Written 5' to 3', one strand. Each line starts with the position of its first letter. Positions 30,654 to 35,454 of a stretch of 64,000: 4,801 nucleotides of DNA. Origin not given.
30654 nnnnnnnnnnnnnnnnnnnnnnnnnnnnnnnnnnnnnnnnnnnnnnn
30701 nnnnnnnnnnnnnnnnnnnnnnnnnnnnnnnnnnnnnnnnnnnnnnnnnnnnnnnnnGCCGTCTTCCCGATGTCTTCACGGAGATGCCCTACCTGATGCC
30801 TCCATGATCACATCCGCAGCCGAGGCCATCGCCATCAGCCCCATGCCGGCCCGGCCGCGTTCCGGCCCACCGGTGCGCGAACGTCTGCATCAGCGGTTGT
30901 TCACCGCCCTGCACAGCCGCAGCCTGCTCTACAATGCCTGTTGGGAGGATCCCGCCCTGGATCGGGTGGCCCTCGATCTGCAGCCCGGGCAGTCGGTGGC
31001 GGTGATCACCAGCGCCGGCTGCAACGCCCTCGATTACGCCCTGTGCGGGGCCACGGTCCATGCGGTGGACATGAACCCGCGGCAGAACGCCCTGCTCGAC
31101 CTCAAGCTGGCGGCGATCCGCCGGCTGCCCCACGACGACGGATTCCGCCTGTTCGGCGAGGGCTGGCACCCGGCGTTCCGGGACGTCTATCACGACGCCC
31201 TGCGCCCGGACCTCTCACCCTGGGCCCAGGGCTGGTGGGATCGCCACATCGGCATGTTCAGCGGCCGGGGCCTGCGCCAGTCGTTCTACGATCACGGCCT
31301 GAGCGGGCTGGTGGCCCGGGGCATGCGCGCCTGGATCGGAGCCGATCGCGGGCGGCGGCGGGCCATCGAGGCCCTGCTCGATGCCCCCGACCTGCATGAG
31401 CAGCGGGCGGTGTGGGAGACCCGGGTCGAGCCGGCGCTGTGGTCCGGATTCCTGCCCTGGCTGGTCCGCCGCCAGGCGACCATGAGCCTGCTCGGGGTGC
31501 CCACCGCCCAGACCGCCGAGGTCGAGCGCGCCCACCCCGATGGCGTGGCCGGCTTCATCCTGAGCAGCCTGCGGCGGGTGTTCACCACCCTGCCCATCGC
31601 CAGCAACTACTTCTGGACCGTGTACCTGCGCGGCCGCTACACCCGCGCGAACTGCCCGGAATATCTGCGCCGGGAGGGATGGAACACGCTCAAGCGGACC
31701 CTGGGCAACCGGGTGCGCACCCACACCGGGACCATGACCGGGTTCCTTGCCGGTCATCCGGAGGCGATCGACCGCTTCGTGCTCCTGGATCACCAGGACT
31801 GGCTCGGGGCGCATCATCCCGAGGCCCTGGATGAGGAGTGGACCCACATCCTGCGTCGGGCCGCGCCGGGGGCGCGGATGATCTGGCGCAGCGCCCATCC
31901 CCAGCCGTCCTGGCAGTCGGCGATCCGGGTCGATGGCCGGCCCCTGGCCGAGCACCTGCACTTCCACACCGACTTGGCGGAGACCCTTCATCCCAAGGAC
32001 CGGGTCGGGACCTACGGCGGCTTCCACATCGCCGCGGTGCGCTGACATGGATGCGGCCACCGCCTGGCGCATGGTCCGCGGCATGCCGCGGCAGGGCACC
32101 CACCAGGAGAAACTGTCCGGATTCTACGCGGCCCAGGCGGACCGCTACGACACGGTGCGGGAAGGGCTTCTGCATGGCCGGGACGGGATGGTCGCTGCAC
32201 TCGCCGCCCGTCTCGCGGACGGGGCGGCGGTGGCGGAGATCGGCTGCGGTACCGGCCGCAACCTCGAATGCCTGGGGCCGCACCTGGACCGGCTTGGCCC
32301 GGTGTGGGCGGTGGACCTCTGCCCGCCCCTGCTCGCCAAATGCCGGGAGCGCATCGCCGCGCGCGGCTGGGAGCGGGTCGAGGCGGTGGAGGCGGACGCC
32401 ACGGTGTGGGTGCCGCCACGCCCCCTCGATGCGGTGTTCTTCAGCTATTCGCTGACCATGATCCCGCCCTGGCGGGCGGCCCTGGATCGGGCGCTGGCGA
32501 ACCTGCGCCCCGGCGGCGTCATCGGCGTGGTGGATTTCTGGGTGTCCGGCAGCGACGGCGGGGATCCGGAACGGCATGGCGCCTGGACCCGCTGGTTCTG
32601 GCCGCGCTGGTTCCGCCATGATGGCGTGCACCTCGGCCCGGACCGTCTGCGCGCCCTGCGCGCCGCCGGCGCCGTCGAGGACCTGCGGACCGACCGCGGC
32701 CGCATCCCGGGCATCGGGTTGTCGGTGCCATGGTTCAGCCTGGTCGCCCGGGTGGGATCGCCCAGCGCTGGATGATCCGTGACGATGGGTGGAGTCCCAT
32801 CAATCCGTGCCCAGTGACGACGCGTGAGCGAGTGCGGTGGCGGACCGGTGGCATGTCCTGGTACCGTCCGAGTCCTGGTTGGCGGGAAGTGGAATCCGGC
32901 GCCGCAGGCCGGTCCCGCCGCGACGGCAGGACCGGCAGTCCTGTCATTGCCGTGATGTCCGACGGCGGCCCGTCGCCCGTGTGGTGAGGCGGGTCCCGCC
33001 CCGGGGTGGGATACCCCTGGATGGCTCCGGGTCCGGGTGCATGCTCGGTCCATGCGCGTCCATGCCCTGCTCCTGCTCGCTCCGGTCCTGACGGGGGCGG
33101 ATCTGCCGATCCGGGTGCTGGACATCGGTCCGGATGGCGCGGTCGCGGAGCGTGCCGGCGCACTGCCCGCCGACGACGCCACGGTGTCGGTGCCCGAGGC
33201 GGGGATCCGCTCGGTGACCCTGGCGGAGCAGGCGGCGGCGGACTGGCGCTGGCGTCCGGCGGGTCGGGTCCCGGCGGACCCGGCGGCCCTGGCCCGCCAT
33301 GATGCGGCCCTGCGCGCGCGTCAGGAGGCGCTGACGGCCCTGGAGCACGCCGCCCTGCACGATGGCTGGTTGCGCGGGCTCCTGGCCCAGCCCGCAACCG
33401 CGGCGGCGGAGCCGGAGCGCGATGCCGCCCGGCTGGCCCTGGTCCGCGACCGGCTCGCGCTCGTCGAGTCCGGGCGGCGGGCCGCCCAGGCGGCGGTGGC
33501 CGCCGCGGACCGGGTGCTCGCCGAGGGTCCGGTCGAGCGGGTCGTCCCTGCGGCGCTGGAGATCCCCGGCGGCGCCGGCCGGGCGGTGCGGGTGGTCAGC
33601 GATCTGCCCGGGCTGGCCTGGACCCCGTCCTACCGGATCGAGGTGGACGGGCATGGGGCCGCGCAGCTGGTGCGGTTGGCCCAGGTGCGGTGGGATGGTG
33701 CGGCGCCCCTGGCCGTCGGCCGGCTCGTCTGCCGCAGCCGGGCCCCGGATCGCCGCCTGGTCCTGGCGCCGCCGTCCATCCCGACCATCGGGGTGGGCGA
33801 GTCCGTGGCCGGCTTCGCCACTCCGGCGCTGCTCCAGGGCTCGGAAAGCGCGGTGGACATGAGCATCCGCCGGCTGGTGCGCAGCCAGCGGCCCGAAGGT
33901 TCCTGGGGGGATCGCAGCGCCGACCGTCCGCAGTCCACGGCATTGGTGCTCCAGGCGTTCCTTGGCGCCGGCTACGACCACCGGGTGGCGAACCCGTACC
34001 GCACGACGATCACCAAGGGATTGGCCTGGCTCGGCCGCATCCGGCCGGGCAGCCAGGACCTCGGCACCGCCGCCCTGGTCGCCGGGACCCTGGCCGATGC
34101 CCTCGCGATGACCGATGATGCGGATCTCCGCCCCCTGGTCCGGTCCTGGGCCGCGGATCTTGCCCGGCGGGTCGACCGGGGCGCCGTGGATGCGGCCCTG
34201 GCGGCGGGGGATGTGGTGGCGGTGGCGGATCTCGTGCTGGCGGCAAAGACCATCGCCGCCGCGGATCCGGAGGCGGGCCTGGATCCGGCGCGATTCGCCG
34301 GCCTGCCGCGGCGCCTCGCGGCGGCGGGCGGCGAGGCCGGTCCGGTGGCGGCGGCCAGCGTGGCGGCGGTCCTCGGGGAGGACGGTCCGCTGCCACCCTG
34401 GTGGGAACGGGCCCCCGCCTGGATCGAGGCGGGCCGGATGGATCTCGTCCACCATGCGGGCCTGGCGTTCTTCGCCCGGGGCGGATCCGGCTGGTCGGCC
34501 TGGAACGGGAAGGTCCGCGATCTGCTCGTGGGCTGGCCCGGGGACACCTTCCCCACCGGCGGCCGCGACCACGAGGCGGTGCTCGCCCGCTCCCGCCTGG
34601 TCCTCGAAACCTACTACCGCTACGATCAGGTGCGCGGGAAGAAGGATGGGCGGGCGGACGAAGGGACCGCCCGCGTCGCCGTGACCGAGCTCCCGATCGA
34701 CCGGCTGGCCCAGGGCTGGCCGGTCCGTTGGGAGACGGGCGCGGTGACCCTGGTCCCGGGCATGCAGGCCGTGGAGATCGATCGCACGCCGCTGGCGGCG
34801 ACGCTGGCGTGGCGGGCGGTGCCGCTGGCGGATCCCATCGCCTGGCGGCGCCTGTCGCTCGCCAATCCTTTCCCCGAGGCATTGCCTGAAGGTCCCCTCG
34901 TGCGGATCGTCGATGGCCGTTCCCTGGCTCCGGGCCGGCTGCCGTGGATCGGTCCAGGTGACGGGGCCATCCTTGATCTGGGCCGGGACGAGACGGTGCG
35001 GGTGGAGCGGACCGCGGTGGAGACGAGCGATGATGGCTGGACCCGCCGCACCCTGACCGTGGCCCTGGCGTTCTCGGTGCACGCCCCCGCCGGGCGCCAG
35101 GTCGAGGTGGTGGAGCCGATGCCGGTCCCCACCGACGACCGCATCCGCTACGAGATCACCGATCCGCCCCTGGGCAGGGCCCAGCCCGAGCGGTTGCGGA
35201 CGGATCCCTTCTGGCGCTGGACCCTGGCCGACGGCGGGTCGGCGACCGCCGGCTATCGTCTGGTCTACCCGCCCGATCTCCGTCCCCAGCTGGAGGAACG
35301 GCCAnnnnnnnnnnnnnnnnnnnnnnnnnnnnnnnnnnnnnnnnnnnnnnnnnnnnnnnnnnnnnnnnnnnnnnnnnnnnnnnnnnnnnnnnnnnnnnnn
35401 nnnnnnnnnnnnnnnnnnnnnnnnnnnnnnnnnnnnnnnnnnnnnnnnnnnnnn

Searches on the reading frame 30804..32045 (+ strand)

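Call 9: search_protein_families(library=pfam, proteins=[window:30804-32045:+], max_evalue=0.01)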
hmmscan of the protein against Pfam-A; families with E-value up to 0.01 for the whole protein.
window:30804-32045:+ (413 aa): 1 family
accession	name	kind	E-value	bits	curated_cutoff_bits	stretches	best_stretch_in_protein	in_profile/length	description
PF11899.13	DUF3419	-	2.3e-109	366.6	28.2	1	32-410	5-383/385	Protein of unknown function (DUF3419)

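Call 32: search_protein_families(library=ncbifam, proteins=[window:30804-32045:+], max_evalue=0.001)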
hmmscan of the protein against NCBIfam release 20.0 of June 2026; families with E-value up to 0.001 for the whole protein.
window:30804-32045:+ (413 aa): 0 families

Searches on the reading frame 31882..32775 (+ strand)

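Call 10: search_protein_families(library=pfam, proteins=[window:31882-32772:+], max_evalue=0.0001)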
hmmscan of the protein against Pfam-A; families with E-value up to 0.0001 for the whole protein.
window:31882-32772:+ (297 aa): 7 families
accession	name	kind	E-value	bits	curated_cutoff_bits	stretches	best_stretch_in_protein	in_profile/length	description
PF13649.12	Methyltransf_25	-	1.4e-13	51.8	27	1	117-212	1-97/97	Methyltransferase domain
PF08242.18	Methyltransf_12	-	9.1e-12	46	30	1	119-214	2-98/98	Methyltransferase domain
PF08241.18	Methyltransf_11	-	6.9e-11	43.1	21.2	1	119-214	2-93/95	Methyltransferase domain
PF13489.12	Methyltransf_23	-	7e-11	42.6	27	1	104-238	13-128/164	Methyltransferase domain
PF01135.25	PCMT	-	2.1e-06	28.1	20.3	1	108-195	70-156/210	Protein-L-isoaspartate(D-aspartate) O-methyltransferase (PCMT)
PF13847.12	Methyltransf_31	-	2.4e-05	24.5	27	1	113-220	3-113/145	Methyltransferase domain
PF01209.24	Ubie_methyltran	-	7e-05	22.7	20.1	1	113-219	47-154/233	ubiE/COQ5 methyltransferase family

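Call 32: search_protein_families(library=ncbifam, proteins=[window:31933-32775:+], max_evalue=0.001)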
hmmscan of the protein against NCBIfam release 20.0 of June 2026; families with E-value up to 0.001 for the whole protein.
window:31933-32775:+ (280 aa): 20 families
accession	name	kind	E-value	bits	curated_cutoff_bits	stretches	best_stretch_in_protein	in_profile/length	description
NF043040.1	corrin_prot_MT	hypoth_equivalog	3.7e-09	36.4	180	1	68-201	11-149/216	corrinoid protein-associated methyltransferase CpaM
NF045667.1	MTase_DVU1556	equivalog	7e-09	35.4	155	1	91-209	17-129/213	DVU_1556 family methyltransferase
TIGR04364.1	methyltran_FxLD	equivalog_domain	3.9e-07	29.5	320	1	93-179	79-165/394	methyltransferase, FxLD system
NF041536.1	ArsM_DUF2284_UU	exception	3.1e-06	25.8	575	1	93-207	73-188/459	arsenite methyltransferase/DUF2284 domain selenoprotein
NF001244.0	PRK00216.1-5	equivalog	5.4e-06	25.9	216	1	57-202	6-156/236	bifunctional demethylmenaquinone methyltransferase/2-methoxy-6-polyprenyl-1,4-benzoquinol methylase UbiE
NF002463.0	PRK01683.1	equivalog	6.2e-06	26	297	1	96-199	31-128/258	trans-aconitate 2-methyltransferase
NF041537.1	ArsM_AhpD_UU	exception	7.1e-06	25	510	1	94-205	74-186/345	arsenite methyltransferase/AhpD domain selenoprotein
NF001240.0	PRK00216.1-1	equivalog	7.9e-06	25.1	378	1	59-202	23-171/251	bifunctional demethylmenaquinone methyltransferase/2-methoxy-6-polyprenyl-1,4-benzoquinol methylase UbiE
NF010703.0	PRK14103.1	equivalog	1.1e-05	25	320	1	92-199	27-124/256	trans-aconitate 2-methyltransferase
NF041820.1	daptide_MTase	equivalog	1.2e-05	24.9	175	1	90-196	32-139/243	daptide-type RiPP biosynthesis methyltransferase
TIGR04188.1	methyltr_grsp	subfamily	2.1e-05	24.1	380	1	91-198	102-202/363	ATP-grasp peptide maturase system methyltransferase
NF052510.1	methyltran_MpqE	exception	6.7e-05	22.4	335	1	65-202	12-154/234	methyl-plastoquinone biosynthesis methyltransferase MpqE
TIGR01934.1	MenG_MenH_UbiE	subfamily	7.6e-05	22.1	158.35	1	70-203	10-145/223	ubiquinone/menaquinone biosynthesis methyltransferase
NF047649.1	MTase_UXPK_star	exception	0.00012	21.2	460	1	93-204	74-186/283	methyltransferase/UXPK-star double selenoprotein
TIGR00080.1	pimt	equivalog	0.00014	21.7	159.05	1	88-178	71-160/216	protein-L-isoaspartate O-methyltransferase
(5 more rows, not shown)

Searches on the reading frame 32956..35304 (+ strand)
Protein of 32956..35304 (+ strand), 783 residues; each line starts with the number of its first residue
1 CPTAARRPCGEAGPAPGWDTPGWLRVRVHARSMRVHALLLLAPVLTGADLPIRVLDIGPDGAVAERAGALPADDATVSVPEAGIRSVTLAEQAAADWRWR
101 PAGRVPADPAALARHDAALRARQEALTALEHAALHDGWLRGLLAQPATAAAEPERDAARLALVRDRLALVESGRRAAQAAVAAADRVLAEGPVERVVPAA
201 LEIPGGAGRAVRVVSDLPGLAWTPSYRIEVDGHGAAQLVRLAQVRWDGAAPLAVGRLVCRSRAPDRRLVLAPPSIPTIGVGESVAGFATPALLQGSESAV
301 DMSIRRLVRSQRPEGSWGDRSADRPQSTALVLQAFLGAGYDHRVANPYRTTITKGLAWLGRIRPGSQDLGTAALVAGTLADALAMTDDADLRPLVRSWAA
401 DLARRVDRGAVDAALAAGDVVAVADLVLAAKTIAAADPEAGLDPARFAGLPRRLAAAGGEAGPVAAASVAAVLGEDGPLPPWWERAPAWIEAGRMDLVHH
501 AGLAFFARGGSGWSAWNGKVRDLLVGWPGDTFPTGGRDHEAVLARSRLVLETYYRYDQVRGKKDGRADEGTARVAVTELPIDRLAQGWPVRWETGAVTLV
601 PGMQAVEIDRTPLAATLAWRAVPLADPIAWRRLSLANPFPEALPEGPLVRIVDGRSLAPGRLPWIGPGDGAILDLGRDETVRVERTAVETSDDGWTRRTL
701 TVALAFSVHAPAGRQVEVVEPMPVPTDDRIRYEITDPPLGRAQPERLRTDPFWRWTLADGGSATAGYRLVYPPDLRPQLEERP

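Call 10: search_protein_families(library=pfam, proteins=[window:32956-35304:+], max_evalue=0.0001)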
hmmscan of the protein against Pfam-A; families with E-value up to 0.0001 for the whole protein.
window:32956-35304:+ (783 aa): 1 family
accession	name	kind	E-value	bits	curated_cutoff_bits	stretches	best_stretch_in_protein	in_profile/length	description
PF13598.12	DUF4139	-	2.2e-08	34.5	31.8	1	217-766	7-196/205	Domain of unknown function (DUF4139)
